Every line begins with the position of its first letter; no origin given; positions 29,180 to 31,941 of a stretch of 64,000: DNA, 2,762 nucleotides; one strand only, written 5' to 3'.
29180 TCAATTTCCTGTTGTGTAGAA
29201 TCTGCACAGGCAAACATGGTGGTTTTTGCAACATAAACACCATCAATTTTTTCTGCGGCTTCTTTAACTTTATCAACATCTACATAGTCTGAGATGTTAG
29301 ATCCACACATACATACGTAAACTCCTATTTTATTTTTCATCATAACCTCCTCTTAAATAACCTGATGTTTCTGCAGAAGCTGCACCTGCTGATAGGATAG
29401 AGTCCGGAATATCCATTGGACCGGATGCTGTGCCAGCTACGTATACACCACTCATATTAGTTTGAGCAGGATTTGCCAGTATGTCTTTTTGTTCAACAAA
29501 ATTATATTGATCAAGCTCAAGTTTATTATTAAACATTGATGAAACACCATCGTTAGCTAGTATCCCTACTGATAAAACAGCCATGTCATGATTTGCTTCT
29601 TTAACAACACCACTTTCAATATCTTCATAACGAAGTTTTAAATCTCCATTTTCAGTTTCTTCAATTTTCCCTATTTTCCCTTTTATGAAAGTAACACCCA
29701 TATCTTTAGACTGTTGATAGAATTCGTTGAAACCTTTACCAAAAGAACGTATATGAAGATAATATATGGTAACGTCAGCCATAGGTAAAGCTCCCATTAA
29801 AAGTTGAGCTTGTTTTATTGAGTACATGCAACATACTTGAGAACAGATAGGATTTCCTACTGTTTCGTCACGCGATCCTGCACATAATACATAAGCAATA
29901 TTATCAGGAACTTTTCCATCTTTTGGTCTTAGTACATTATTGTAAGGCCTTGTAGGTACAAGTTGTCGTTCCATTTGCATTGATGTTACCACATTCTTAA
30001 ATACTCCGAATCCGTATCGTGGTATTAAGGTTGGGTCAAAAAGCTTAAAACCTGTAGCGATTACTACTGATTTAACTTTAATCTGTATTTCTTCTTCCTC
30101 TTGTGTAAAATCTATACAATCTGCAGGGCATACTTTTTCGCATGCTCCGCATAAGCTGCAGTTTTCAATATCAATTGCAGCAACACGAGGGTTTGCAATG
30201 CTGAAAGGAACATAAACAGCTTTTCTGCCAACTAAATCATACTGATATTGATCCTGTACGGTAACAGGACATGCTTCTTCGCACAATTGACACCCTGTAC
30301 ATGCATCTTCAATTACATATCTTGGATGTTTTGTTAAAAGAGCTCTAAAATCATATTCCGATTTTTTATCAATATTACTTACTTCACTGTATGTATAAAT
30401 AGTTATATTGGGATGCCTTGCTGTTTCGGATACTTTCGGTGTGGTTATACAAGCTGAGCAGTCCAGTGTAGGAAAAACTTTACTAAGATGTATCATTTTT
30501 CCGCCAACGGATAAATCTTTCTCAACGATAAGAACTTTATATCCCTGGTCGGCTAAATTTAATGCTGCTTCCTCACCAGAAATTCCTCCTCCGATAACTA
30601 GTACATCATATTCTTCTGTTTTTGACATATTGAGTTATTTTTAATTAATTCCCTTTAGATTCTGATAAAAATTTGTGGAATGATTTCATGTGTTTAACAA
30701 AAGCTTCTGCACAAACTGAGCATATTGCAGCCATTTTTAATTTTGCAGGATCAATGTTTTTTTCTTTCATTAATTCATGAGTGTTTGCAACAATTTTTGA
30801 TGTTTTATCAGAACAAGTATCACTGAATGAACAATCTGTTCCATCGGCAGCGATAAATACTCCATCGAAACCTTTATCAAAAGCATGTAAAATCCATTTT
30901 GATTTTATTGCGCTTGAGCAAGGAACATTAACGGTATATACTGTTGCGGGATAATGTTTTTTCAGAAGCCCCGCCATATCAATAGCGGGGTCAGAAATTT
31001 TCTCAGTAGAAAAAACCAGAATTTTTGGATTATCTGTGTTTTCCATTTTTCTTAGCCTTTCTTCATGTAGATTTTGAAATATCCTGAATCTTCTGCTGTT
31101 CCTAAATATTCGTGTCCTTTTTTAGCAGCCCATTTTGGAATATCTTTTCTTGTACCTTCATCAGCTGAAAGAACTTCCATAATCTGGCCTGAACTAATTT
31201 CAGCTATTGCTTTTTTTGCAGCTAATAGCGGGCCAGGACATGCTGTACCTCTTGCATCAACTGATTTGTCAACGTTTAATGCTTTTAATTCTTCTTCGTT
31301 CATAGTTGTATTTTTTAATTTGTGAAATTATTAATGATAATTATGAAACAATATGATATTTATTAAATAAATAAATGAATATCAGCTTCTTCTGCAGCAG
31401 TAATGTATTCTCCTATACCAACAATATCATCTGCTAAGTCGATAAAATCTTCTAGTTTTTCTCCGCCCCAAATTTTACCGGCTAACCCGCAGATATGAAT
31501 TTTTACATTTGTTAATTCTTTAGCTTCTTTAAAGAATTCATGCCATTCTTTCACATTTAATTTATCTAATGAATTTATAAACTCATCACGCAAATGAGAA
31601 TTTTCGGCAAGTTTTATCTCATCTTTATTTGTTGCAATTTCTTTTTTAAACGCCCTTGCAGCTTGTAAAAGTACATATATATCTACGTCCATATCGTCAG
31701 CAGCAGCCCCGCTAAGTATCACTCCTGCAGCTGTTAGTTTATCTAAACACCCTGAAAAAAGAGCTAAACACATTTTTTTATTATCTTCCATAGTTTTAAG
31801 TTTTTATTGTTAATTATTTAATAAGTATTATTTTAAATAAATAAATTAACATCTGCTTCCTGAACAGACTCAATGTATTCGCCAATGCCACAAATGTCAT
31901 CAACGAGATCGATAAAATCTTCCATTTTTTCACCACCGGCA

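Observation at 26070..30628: Qmo-like membrane complex (two HdrA-type flavoproteins plus HdrC::cyt-b fusion) with no APS reductase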

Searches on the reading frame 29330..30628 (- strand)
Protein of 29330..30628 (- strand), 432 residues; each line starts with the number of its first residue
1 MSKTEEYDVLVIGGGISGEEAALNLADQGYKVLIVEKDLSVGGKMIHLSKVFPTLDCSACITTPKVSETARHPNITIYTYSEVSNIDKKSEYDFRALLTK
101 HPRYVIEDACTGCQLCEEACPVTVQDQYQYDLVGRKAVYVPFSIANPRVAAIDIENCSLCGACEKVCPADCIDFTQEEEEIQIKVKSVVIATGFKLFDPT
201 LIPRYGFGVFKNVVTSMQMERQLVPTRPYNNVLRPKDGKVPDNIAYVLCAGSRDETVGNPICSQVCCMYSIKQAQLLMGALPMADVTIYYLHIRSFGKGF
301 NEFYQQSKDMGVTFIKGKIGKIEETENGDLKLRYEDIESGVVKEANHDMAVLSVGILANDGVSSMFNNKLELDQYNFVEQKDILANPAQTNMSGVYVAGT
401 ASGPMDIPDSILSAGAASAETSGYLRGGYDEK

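Call 3: search_protein_families(library=pfam, proteins=[window:29330-30628:-], max_evalue=0.01)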
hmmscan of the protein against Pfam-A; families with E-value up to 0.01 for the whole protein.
window:29330-30628:- (432 aa): 22 families
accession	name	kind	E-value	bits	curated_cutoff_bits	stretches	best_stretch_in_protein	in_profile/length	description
PF07992.20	Pyr_redox_2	-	3.7e-15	56.6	26.1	1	7-405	1-282/291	Pyridine nucleotide-disulphide oxidoreductase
PF12831.13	FAD_oxidored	-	8.2e-08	32.4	27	1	8-45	1-38/416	FAD dependent oxidoreductase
PF12838.12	Fer4_7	-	1e-07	32.7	27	1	110-171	2-52/52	4Fe-4S dicluster domain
PF13183.11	Fer4_8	-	2e-07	31.9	27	1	108-170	3-67/68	4Fe-4S dicluster domain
PF00037.32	Fer4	-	2.3e-07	30.8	21.1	2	104-122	2-20/24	4Fe-4S binding domain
PF01266.30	DAO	-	2.7e-07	30.9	27.9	1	8-42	1-35/353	FAD dependent oxidoreductase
PF00890.30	FAD_binding_2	-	9.8e-07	28.7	20.4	1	8-45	1-37/414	FAD binding domain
PF14697.11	Fer4_21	-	1e-06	29.2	35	2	104-122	35-53/59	4Fe-4S dicluster domain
PF13187.11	Fer4_9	-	1.2e-06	28.8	27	1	109-172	1-52/52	4Fe-4S dicluster domain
PF12797.12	Fer4_2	-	1.6e-06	28.1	24.5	2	104-122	4-22/22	4Fe-4S binding domain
PF01946.23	Thi4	-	2.2e-06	27.5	26.2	1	3-51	14-63/235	Thi4 family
PF01134.28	GIDA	-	3.7e-06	26.7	22.1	1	8-46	1-29/391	Glucose inhibited division protein A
PF13738.12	Pyr_redox_3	-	5.7e-06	26.2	30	1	3-92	161-245/305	Pyridine nucleotide-disulphide oxidoreductase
PF13450.12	NAD_binding_8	-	2.4e-05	25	21.9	1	11-45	1-35/68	NAD(P)-binding Rossmann-like domain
PF13237.11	Fer4_10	-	3.1e-05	24.2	25.5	2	106-130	5-29/53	4Fe-4S dicluster domain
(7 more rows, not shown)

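Call 5: search_protein_families(library=ncbifam, proteins=[window:29330-30628:-], max_evalue=0.001)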
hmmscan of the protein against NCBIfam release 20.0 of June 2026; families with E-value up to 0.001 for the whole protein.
window:29330-30628:- (432 aa): 99 families (the best 25 are shown)
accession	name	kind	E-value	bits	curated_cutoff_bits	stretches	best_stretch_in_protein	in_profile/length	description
NF040770.1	hetero_SS_HdrA2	exception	1.3e-140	470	1100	1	7-428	140-563/777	CoB-CoM heterodisulfide reductase HdrA2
NF041891.1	hdrA_Methbact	equivalog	3.1e-104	349.7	1300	1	6-428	133-559/762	ferredoxin:CoB-CoM heterodisulfide reductase subunit HdrA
NF041778.1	hetero_SS_HdrA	equivalog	3.6e-98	329.3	1400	1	8-425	144-570/771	ferredoxin:CoB-CoM heterodisulfide reductase subunit HdrA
TIGR01971.1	NuoI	subfamily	2.4e-12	46.5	113.05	1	80-188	18-114/121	NADH-quinone oxidoreductase, chain I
TIGR01350.1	lipoamide_DH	equivalog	2.8e-10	39.5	408.8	1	6-44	1-38/461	dihydrolipoyl dehydrogenase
NF003585.0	PRK05249.1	equivalog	2.8e-10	39.4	465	1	3-49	3-49/464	Si-specific NAD(P)(+) transhydrogenase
NF053717.1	VnlPnlRedVprA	equivalog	3e-09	36.3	600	1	1-45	1-45/481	vinyl phenol reductase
NF042909.1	FMH_DH_FwdF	exception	6.3e-09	35.4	375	1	107-182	14-82/336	tungsten-dependent formylmethanofuran dehydrogenase subunit FwdF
TIGR02032.1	GG-red-SF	subfamily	6.1e-08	32.7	158.8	1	7-39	1-33/297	geranylgeranyl reductase family protein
TIGR00292.1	TIGR00292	equivalog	1.6e-07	30.9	148.3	1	4-52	19-67/254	sulfide-dependent adenosine diphosphate thiazole synthase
NF045637.1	carotdesatCrtDProt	equivalog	1.8e-07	30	580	1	9-53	1-45/485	1-hydroxycarotenoid 3,4-desaturase CrtD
NF004545.0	PRK05888.3-1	equivalog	1.9e-07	30.9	229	1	104-181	62-132/154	NADH-quinone oxidoreductase subunit NuoI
NF004943.0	PRK06292.2-1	equivalog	3.7e-07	29.3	432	1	5-44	2-41/456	dihydrolipoyl dehydrogenase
NF004789.0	PRK06134.1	subfamily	6e-07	28.4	747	1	3-44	9-50/581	FAD-dependent oxidoreductase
NF009410.0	PRK12771.1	subfamily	7.1e-07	28.2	516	1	8-46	140-178/566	NAD(P)-binding protein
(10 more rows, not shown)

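Call 18: search_solved_structures(query=window:29330-30628:-, max_evalue=0.001, show_alignments=1)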
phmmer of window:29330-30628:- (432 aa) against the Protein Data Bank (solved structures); distinct sequences matched with E-value up to 0.001: 35.
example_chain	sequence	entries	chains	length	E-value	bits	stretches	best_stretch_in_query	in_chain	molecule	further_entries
9sfi_A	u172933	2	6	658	3.2e-112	378.7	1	9-420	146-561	CoB--CoM heterodisulfide reductase iron-sulfur subunit A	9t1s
8rvv_A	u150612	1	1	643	3.4e-110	372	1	8-421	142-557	H(2):CoB-CoM heterodisulfide,ferredoxin reductase subunit A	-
8rvu_a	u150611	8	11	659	3.8e-110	371.8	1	8-421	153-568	H(2):CoB-CoM heterodisulfide,ferredoxin reductase subunit A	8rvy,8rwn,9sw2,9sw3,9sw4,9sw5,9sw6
5odc_A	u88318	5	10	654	6.5e-108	364.5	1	9-421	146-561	Heterodisulfide reductase, subunit A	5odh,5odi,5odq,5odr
7bkb_A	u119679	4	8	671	5.9e-89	302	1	6-420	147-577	CoB--CoM heterodisulfide reductase iron-sulfur subunit A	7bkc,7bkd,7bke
6tjr_A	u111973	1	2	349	1.7e-37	132.5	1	180-419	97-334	Fumarate reductase/succinate dehydrogenase flavoprotein domain protein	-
5t5i_F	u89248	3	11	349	2.9e-09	39.5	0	105-177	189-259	Tungsten formylmethanofuran dehydrogenase subunit fwdF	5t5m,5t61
9sw6_H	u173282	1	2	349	1.2e-08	37.4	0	106-180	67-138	Tungsten formylmethanofuran dehydrogenase, subunit F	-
9sfi_T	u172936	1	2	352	5.4e-07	32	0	107-176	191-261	4Fe-4S ferredoxin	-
7awt_I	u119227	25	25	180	7.7e-06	28.3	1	91-207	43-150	NADH-quinone oxidoreductase subunit I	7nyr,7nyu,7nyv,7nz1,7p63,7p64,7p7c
9sfi_U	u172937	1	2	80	9.8e-06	27.9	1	105-173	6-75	4Fe-4S binding protein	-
2fug_9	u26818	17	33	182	1e-05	27.8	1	88-177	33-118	NADH-quinone oxidoreductase chain 9 | NADH-QUINONE OXIDOREDUCTASE SUBUNIT 9 | NADH-quinone oxidoreductase subunit I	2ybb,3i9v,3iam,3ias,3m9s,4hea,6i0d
7p7k_I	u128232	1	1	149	1.2e-05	27.6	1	92-207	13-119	NADH-quinone oxidoreductase subunit I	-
7p61_I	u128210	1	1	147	1.2e-05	27.6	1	92-207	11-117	NADH-quinone oxidoreductase subunit I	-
7p62_I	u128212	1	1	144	1.2e-05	27.6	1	92-207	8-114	NADH-quinone oxidoreductase subunit I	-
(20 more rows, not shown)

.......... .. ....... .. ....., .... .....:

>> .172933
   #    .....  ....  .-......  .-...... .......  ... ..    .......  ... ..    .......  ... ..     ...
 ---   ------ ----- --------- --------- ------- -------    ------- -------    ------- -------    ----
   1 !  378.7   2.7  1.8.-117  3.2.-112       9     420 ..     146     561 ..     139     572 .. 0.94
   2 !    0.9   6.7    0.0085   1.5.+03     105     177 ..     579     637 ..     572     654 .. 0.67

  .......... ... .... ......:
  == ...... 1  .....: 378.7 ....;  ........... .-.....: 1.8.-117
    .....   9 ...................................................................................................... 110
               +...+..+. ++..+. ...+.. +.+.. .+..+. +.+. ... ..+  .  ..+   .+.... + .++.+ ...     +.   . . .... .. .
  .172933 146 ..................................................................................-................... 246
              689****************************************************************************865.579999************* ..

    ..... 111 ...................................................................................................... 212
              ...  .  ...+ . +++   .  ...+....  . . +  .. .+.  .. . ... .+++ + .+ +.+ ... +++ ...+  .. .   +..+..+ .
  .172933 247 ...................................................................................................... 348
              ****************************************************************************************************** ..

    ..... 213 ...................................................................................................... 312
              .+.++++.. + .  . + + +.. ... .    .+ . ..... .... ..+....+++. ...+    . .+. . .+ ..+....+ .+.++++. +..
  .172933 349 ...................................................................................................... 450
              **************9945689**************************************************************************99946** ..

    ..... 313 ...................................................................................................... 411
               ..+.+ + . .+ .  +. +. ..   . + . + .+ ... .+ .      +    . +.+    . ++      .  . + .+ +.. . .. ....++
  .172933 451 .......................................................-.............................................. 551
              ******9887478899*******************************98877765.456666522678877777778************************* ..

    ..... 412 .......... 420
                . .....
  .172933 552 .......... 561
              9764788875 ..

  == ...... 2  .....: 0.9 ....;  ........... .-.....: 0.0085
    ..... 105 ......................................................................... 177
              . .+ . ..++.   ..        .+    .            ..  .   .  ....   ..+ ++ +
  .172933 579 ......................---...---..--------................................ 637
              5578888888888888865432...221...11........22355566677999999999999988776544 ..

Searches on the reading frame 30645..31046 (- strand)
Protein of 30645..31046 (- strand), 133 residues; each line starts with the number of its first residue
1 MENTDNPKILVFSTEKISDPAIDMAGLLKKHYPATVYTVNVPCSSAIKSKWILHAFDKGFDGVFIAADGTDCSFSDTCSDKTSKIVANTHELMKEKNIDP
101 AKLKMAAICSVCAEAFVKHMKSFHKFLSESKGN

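Call 3: search_protein_families(library=pfam, proteins=[window:30645-31046:-], max_evalue=0.01)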
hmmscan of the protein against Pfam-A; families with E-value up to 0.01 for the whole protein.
window:30645-31046:- (133 aa): 1 family
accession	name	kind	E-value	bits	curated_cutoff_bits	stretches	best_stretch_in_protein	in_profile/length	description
PF02662.21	FlpD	-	4.5e-27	94.9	22.3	1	9-126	1-118/123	Methyl-viologen-reducing hydrogenase, delta subunit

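Call 5: search_protein_families(library=ncbifam, proteins=[window:30645-31046:-], max_evalue=0.001)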
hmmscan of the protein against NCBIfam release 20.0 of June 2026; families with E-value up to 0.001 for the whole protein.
window:30645-31046:- (133 aa): 4 families
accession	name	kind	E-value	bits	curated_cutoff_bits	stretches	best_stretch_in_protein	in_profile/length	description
NF040770.1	hetero_SS_HdrA2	exception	4.2e-17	61.5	1100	1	3-128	644-769/777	CoB-CoM heterodisulfide reductase HdrA2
NF045873.1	F420_non_VhuD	exception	7e-13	48.8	215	1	7-122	2-117/132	F420-non-reducing hydrogenase iron-sulfur subunit VhuD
NF041891.1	hdrA_Methbact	equivalog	2.2e-10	39.4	1300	1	4-127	641-758/762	ferredoxin:CoB-CoM heterodisulfide reductase subunit HdrA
NF041778.1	hetero_SS_HdrA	equivalog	3.8e-06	25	1400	1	7-95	654-739/771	ferredoxin:CoB-CoM heterodisulfide reductase subunit HdrA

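Call 48: search_solved_structures(query=window:30645-31046:-, max_evalue=0.01, show_alignments=3)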
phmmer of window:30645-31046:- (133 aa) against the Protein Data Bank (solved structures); distinct sequences matched with E-value up to 0.01: 6.
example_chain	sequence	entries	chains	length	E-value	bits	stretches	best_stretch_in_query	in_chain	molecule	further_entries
5odc_D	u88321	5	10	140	4.3e-11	46.1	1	6-126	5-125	Methyl-viologen reducing hydrogenase subunit D | Methyl-viologen reducing hydrogenase, subunit D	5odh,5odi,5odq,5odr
9sfi_K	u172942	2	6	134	1.5e-10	44.3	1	7-122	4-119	F420-non-reducing hydrogenase subunit delta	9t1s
8rvu_F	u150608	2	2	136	2.2e-10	43.8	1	6-126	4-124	Methyl viologen-reducing hydrogenase, subunit D-related protein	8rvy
8rvv_F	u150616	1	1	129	2.6e-10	43.5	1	7-126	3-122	Methyl viologen-reducing hydrogenase, subunit D-related protein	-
9sw2_D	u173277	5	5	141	1e-06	32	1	5-99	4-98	F420-non-reducing hydrogenase iron-sulfur subunit D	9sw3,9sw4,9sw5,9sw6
7bkb_F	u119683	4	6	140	1.4e-06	31.5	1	6-108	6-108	F420-non-reducing hydrogenase subunit D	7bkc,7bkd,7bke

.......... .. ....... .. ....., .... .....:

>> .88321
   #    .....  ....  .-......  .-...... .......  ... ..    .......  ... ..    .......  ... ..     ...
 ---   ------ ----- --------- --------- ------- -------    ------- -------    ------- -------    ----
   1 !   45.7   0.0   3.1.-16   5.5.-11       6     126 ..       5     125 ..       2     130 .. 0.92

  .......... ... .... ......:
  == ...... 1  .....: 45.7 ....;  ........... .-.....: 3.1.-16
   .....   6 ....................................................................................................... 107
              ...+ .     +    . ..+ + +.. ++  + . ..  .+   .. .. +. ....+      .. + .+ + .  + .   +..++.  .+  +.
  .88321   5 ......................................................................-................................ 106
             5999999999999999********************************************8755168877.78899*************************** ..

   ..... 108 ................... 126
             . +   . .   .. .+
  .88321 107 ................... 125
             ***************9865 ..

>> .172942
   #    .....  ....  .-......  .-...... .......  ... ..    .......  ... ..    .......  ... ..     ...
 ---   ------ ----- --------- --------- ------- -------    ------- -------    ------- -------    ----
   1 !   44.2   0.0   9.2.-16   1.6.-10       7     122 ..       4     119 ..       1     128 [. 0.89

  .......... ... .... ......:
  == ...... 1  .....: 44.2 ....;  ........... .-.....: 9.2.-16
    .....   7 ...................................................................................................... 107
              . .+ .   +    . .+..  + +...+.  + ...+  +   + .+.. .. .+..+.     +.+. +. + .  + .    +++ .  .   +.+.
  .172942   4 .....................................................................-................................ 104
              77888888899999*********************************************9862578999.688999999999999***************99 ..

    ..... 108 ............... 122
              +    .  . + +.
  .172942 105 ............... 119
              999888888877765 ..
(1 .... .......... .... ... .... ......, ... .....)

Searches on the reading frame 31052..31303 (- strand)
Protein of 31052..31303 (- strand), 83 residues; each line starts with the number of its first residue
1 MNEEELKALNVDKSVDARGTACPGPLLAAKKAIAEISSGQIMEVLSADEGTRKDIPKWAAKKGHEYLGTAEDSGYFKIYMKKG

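Call 3: search_protein_families(library=pfam, proteins=[window:31052-31303:-], max_evalue=0.01)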
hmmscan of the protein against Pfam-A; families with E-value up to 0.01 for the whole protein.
window:31052-31303:- (83 aa): 1 family
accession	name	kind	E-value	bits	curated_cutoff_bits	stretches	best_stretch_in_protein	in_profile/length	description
PF01206.22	TusA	-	6.1e-23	80.9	28.6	1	14-82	2-70/70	Sulfurtransferase TusA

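Call 5: search_protein_families(library=ncbifam, proteins=[window:31052-31303:-], max_evalue=0.001)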
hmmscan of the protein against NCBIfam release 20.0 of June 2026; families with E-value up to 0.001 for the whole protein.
window:31052-31303:- (83 aa): 4 families
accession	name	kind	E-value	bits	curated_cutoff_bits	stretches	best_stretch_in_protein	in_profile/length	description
NF001423.0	PRK00299.1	equivalog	5.5e-13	48.5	78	1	9-83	6-80/82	sulfurtransferase TusA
TIGR03527.1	selenium_YedF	equivalog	3.6e-09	36.8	110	1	15-82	1-68/194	sulfurtransferase-like selenium metabolism protein YedF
NF008242.0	PRK11018.1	equivalog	6.6e-09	35.3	79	1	8-78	4-74/78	sulfurtransferase-like selenium metabolism protein YedF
NF041048.1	TusA_like_YeeD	exception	7e-07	28.8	147.5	1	14-65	3-54/72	thiosulfate utilization sulfurtransferase TsuB/YeeD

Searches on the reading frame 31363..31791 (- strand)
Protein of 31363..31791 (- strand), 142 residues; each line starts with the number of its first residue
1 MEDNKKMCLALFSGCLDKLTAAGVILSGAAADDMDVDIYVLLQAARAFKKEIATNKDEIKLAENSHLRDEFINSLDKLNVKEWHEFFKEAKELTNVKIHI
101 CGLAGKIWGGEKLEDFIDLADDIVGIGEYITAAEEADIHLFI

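Call 3: search_protein_families(library=pfam, proteins=[window:31363-31791:-], max_evalue=0.01)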
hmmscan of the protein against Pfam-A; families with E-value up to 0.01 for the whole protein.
window:31363-31791:- (142 aa): 2 families
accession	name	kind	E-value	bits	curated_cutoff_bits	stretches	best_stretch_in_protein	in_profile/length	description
PF13686.11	DrsE_2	-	1.7e-08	35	25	1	75-141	93-156/156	DsrE/DsrF/DrsH-like family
PF02635.20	DsrE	-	0.00087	19.9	22.7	1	40-139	38-113/116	DsrE/DsrF-like family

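Call 5: search_protein_families(library=ncbifam, proteins=[window:31363-31791:-], max_evalue=0.001)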
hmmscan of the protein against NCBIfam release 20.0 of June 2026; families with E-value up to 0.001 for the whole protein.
window:31363-31791:- (142 aa): 0 families

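Call 73: search_solved_structures(query=window:31363-31791:-, max_evalue=1, show_alignments=1)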
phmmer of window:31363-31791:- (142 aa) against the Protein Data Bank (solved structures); distinct sequences matched with E-value up to 1: 8.
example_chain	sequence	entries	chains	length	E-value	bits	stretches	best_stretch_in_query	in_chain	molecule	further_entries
2qs7_A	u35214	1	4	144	6e-17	65.4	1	2-135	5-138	Uncharacterized protein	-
3pnx_A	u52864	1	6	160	4.3e-06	30.3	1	3-41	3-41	Putative sulfurtransferase dsrE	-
2q12_A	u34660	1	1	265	0.27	14.7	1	8-85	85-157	DCC-interacting protein 13 alpha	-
2z0n_A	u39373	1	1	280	0.3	14.6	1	8-85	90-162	DCC-interacting protein 13-alpha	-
5c5b_A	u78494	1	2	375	0.48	13.9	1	8-85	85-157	DCC-interacting protein 13-alpha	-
2q13_A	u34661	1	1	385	0.49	13.9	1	8-85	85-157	DCC-interacting protein 13 alpha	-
2z0o_A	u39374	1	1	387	0.49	13.9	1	8-85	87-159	DCC-interacting protein 13-alpha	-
2elb_A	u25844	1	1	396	0.51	13.8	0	8-85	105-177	Adapter protein containing PH domain, PTB domain and leucine zipper motif 1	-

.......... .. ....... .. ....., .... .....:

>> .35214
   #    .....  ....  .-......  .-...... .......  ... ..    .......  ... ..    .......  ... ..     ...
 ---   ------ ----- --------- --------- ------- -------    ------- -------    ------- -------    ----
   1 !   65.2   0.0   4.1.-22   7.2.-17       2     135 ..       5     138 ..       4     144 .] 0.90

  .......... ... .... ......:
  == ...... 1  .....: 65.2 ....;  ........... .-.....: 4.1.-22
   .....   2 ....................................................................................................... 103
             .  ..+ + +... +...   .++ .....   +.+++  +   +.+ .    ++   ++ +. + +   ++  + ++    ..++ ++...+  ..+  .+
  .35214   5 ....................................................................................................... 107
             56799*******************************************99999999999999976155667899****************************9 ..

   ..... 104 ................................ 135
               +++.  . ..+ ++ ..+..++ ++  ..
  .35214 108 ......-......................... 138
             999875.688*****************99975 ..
